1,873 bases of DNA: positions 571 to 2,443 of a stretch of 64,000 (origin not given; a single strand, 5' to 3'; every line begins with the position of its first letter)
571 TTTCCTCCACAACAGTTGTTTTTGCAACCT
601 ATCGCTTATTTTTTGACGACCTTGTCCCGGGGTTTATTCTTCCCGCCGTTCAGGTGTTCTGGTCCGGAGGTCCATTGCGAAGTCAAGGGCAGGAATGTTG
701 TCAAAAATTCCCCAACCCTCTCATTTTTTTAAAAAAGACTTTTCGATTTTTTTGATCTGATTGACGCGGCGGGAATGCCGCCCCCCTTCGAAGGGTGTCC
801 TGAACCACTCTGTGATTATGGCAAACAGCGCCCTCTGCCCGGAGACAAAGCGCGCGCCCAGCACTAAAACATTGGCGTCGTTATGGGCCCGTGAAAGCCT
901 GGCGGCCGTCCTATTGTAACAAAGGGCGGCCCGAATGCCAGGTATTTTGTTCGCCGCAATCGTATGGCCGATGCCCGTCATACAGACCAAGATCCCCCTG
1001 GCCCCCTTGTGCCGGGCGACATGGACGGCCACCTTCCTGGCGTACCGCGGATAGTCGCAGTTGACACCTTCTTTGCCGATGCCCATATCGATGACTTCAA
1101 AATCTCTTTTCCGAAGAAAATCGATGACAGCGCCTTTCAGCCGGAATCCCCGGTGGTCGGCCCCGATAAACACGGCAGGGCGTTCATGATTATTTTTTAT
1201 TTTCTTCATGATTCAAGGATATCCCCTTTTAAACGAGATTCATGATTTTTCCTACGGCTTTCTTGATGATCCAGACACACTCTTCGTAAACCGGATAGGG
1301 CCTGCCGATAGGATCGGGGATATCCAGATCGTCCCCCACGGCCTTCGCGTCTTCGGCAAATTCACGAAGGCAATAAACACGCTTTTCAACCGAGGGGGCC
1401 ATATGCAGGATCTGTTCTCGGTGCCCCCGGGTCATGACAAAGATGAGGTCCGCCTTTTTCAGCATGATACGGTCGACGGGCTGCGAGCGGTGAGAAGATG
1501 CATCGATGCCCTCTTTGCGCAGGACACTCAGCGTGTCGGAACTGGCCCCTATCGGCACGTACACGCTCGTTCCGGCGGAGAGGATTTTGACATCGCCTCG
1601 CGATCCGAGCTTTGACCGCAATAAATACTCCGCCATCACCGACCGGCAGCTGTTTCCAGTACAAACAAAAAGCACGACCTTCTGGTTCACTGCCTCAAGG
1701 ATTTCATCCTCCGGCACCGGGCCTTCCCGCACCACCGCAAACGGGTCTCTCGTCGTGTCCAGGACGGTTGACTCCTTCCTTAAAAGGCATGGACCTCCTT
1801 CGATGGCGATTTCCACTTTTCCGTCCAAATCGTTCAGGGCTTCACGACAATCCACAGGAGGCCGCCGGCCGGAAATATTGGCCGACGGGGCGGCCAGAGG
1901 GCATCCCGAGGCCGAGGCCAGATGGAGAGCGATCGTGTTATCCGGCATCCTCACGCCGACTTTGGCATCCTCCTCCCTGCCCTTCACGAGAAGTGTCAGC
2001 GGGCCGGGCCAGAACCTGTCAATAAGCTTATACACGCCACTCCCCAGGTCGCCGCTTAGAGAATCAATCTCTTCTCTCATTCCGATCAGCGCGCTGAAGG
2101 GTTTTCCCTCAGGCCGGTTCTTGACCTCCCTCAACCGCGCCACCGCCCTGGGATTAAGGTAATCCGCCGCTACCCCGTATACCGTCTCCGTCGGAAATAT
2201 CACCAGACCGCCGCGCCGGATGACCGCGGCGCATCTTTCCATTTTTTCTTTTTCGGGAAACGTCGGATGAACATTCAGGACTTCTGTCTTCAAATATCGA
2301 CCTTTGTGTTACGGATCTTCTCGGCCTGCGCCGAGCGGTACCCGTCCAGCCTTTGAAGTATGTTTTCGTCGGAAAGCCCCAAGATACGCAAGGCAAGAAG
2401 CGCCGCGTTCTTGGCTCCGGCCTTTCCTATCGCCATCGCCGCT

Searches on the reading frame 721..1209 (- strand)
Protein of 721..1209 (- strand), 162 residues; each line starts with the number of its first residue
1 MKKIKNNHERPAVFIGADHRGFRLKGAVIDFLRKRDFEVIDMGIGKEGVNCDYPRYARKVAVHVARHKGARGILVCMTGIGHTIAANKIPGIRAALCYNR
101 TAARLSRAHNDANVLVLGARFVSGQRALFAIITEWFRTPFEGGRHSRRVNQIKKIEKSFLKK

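Call 64: find_encoding_contigs(protein=window:721-1209:-, flank=10000, max_places=4)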
Protein window:721-1209:- (162 aa): 2 contigs read that carry it; 1 place shown.
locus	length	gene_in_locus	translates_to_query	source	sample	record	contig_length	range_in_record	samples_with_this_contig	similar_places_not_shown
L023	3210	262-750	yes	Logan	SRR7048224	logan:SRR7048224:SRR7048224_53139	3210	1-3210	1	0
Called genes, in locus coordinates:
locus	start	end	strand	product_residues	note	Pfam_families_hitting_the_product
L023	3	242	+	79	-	?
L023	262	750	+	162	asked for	PF02502:LacAB_rpiB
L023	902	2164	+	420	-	PF00464:SHMT, PF00155:Aminotran_1_2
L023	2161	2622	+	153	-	PF22811:Zn_ribbon_NrdR, PF03477:ATP-cone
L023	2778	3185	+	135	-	PF02577:BFN_dom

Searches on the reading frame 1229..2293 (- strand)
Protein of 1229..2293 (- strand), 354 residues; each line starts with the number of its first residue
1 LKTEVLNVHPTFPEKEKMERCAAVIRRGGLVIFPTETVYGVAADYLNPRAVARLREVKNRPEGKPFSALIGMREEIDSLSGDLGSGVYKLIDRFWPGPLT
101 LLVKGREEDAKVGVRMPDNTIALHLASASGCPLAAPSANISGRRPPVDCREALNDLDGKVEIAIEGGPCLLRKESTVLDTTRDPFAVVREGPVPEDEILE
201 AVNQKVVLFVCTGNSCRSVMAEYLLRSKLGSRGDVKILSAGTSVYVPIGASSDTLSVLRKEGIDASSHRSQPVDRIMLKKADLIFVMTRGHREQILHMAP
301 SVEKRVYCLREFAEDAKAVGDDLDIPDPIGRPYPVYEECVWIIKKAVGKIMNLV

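Call 63: find_encoding_contigs(protein=window:1229-2293:-, flank=10000, max_places=4)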
Protein window:1229-2293:- (354 aa): no gene with exactly this product is on record in the collection.
